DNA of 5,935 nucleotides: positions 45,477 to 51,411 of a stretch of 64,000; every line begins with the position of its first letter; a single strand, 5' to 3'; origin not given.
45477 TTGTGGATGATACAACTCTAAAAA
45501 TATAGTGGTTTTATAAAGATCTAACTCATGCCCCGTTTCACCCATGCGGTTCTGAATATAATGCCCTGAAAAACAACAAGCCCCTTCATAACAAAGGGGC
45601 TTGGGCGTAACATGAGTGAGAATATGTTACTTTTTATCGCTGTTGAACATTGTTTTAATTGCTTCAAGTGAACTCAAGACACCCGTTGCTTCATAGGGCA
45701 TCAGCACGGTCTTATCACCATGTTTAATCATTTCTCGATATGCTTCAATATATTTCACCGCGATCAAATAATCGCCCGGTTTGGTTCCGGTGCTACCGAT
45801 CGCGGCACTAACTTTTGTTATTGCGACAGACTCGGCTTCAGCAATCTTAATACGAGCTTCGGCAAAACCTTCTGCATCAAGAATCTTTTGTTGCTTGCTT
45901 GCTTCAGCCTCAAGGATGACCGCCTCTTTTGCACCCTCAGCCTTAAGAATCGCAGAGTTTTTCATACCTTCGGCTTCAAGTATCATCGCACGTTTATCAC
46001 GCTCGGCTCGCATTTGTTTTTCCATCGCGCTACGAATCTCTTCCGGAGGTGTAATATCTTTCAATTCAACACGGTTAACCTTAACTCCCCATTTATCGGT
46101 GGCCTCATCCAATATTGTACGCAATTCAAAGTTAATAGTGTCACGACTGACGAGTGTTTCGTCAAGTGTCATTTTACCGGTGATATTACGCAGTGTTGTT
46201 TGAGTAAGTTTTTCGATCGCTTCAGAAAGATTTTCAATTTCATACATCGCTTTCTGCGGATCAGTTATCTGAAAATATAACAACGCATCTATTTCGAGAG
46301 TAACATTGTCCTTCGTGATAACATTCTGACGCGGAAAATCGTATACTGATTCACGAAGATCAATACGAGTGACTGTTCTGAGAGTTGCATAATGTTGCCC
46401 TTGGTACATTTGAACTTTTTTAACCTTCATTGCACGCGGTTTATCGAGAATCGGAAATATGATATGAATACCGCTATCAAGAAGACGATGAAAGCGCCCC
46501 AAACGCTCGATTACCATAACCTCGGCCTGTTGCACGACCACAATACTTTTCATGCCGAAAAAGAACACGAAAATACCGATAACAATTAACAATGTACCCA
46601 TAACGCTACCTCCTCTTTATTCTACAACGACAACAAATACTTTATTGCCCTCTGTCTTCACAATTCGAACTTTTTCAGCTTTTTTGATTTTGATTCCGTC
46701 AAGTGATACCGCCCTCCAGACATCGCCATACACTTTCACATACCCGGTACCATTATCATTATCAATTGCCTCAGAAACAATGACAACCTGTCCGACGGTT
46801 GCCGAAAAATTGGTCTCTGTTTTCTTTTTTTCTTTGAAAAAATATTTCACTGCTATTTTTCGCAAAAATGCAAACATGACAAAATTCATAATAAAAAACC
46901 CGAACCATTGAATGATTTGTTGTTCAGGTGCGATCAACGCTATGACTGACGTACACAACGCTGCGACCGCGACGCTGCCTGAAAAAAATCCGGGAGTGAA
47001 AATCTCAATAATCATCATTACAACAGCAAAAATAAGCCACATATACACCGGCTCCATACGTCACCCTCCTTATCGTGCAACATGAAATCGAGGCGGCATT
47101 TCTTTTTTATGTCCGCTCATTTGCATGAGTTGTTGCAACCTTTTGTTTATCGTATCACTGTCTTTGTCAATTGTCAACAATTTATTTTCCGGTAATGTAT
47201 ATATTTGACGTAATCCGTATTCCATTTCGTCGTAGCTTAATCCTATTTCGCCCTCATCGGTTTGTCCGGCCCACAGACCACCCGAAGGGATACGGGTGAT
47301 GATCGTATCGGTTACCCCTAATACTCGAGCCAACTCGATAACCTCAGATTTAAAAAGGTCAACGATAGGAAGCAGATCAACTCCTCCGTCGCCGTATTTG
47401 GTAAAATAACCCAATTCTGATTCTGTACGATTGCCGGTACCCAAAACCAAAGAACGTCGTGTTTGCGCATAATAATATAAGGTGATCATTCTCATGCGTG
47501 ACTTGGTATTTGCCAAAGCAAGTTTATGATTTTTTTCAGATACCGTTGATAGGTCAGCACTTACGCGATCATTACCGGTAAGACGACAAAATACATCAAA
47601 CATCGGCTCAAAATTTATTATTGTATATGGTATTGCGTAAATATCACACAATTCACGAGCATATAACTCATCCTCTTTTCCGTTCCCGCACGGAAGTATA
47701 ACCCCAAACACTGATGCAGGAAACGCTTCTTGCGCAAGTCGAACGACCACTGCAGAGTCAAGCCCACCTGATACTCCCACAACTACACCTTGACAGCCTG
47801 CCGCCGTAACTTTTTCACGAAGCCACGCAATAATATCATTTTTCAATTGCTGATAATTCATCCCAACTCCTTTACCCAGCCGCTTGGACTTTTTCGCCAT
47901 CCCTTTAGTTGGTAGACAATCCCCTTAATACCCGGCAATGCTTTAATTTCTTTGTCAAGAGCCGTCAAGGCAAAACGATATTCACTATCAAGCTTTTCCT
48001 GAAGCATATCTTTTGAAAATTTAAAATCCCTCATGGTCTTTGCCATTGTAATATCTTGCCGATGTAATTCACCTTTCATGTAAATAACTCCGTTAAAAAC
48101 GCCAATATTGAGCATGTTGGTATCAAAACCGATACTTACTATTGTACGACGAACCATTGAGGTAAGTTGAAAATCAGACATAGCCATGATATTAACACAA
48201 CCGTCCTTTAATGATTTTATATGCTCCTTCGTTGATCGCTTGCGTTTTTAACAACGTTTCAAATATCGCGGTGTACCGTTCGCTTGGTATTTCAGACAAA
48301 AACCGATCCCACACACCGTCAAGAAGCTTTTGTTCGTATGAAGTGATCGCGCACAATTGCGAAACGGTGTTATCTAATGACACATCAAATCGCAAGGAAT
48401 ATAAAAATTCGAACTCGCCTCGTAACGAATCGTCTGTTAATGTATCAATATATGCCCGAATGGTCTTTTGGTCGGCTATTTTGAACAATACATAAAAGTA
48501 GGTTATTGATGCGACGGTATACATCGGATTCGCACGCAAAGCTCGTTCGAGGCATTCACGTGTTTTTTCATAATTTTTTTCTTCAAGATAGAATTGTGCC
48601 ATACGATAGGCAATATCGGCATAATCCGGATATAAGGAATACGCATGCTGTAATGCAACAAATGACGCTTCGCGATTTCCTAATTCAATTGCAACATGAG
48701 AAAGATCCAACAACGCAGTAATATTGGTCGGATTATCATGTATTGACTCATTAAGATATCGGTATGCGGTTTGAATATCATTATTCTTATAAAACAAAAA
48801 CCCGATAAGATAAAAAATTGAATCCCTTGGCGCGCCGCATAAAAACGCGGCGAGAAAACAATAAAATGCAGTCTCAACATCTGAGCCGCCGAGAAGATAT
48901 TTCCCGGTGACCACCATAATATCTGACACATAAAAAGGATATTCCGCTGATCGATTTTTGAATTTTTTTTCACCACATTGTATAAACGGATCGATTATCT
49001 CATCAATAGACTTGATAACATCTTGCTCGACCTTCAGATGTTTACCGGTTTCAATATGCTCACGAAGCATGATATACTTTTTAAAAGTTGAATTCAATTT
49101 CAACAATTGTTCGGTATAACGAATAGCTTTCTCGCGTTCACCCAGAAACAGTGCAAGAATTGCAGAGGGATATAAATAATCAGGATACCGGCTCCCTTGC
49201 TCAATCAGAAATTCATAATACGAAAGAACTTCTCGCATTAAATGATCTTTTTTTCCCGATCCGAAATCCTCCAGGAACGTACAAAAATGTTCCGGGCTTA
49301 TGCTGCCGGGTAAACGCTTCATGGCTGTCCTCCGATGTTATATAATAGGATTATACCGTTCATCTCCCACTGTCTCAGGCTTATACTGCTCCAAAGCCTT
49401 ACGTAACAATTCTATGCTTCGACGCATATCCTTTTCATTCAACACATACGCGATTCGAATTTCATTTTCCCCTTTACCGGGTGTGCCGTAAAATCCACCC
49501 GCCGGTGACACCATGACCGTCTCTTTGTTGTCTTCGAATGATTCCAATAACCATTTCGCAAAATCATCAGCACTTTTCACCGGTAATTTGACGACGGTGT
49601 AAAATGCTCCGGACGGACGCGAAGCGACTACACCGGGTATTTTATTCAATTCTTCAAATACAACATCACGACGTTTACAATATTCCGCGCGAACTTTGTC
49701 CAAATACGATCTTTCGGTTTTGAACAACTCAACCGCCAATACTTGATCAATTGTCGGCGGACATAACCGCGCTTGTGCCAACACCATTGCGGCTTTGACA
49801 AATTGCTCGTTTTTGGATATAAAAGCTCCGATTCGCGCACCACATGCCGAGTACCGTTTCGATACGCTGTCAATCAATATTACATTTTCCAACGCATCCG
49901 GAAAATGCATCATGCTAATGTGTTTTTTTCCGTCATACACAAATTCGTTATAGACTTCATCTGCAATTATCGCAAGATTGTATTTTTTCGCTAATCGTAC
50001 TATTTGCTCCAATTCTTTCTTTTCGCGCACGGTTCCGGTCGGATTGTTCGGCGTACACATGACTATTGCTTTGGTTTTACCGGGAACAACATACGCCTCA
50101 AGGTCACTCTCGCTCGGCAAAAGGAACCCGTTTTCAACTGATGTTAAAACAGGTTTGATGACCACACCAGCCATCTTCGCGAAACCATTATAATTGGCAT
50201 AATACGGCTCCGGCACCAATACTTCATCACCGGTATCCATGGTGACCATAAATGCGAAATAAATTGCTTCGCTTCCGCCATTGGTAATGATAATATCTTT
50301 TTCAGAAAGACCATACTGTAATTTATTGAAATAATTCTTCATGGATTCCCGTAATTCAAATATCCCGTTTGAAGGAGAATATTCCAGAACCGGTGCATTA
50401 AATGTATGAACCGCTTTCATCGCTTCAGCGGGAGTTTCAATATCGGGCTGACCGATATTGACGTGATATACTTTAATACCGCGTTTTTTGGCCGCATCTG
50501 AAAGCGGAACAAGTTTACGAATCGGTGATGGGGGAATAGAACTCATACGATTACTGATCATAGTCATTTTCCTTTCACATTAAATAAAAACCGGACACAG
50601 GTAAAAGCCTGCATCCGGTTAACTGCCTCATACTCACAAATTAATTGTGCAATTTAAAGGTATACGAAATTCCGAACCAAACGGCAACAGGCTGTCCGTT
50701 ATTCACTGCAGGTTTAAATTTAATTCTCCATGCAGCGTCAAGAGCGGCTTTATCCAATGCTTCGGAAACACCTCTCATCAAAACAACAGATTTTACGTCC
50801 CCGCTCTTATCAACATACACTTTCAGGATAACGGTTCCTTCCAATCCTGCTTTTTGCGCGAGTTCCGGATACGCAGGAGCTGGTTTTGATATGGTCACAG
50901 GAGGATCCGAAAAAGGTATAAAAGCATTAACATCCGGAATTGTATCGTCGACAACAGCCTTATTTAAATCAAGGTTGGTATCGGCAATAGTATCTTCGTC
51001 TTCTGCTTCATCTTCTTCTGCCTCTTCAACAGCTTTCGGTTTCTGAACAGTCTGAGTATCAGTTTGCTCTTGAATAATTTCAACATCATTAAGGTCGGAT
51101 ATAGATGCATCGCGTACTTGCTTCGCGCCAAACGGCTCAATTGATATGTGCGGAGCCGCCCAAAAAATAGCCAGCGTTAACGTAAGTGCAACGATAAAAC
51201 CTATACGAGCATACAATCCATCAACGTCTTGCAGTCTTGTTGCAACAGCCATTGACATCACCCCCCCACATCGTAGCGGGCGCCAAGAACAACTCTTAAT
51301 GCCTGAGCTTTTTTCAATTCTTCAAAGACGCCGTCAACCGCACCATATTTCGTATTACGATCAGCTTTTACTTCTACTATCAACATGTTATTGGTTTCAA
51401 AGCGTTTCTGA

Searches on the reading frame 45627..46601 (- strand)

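Call 19: search_protein_families(library=pfam, proteins=[window:45627-46601:-], max_evalue=0.001)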
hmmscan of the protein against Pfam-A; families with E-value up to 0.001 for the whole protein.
window:45627-46601:- (324 aa): 2 families
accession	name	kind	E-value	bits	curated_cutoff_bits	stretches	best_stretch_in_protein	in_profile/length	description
PF01145.31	Band_7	-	2.8e-44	151.7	23.6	1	22-213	2-175/176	SPFH domain / Band 7 family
PF16200.10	Band_7_C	-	0.00026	21.4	29.1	1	263-321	2-60/63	C-terminal region of band_7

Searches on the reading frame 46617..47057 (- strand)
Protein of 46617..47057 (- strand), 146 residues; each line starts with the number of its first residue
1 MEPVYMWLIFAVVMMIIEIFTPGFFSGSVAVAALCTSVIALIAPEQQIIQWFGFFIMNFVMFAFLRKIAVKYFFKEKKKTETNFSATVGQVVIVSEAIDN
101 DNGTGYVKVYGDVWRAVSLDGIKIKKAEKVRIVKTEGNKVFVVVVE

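Call 44: search_protein_families(library=pfam, proteins=[window:46617-47057:-], max_evalue=0.0001)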
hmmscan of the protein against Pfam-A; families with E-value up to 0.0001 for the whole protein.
window:46617-47057:- (146 aa): 1 family
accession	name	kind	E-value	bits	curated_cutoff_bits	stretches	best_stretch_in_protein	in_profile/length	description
PF01957.25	NfeD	-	1e-12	48.5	29.1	1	87-142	4-55/57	NfeD-like C-terminal, partner-binding domain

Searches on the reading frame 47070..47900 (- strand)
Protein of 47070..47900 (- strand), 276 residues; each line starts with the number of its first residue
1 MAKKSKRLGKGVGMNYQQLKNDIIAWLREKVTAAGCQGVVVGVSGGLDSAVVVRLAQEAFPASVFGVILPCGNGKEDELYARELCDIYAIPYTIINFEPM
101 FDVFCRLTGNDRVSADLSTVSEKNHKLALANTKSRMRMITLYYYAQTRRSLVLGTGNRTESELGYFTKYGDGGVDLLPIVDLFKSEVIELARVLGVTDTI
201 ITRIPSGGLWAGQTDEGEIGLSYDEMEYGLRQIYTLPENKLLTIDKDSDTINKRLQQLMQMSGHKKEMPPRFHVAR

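Call 44: search_protein_families(library=pfam, proteins=[window:47070-47900:-], max_evalue=0.0001)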
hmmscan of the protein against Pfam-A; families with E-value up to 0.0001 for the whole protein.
window:47070-47900:- (276 aa): 1 family
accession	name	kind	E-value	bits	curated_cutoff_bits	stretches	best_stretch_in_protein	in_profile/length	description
PF02540.23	NAD_synthase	-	1.9e-62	211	21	1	21-269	3-242/242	NAD synthase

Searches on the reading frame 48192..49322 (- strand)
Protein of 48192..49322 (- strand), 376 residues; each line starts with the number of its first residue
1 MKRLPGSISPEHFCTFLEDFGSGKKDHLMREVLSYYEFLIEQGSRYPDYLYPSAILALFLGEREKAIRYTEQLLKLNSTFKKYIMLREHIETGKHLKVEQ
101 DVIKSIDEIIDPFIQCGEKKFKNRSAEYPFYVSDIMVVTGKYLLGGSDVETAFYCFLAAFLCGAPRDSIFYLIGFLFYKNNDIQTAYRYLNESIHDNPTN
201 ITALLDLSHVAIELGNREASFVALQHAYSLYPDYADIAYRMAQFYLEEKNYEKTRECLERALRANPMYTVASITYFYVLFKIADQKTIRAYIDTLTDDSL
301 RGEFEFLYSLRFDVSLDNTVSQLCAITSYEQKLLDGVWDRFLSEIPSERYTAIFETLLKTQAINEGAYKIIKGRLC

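Call 44: search_protein_families(library=pfam, proteins=[window:48192-49322:-], max_evalue=0.0001)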
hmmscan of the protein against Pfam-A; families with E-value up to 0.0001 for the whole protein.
window:48192-49322:- (376 aa): 8 families
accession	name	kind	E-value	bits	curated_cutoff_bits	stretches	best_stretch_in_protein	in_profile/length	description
PF14559.12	TPR_19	-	2.2e-13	50.7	25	1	223-266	13-56/68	Tetratricopeptide repeat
PF07719.23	TPR_2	-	3.5e-11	42.7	27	0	235-266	1-32/34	Tetratricopeptide repeat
PF13181.12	TPR_8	-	3.9e-10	39.5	25.7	0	235-266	1-32/34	Tetratricopeptide repeat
PF00515.34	TPR_1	-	2.7e-08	33.7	27.8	0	236-266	2-32/34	Tetratricopeptide repeat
PF13428.12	TPR_14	-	3.3e-08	33.8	23.5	0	237-266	3-32/44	Tetratricopeptide repeat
PF25062.1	ARM_TT21_N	-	6.9e-07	29.7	40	0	47-100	99-156/222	Tetratricopeptide repeat protein 21 N-terminal ARM repeat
PF13174.12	TPR_6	-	7e-07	29.9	26.3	0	239-266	4-31/33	Tetratricopeptide repeat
PF23914.1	TPR_CcmH_CycH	-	1.4e-06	28.7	42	1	182-280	31-132/158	Cytochrome c-type biogenesis protein H TPR domain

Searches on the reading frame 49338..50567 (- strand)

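Call 44: search_protein_families(library=pfam, proteins=[window:49338-50567:-], max_evalue=0.0001)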
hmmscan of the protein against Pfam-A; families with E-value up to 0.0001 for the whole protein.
window:49338-50567:- (409 aa): 3 families
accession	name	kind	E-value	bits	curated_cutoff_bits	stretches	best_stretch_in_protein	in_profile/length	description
PF00155.27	Aminotran_1_2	-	7.3e-51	173.9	19.7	1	36-386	6-359/361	Aminotransferase class I and II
PF01053.26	Cys_Met_Meta_PP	-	2.4e-05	23.5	27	1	90-206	68-176/381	Cys/Met metabolism PLP-dependent enzyme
PF00266.25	Aminotran_5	-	3.8e-05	23.3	21.5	1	77-205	49-177/371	Aminotransferase class-V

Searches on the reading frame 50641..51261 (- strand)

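Call 44: search_protein_families(library=pfam, proteins=[window:50641-51261:-], max_evalue=0.0001)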
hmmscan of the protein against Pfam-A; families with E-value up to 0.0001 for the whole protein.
window:50641-51261:- (206 aa): 1 family
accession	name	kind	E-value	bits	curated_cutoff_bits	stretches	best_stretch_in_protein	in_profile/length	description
PF03544.19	TonB_C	-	1.2e-20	74.2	24.6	1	127-204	1-79/79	Gram-negative bacterial TonB protein C-terminal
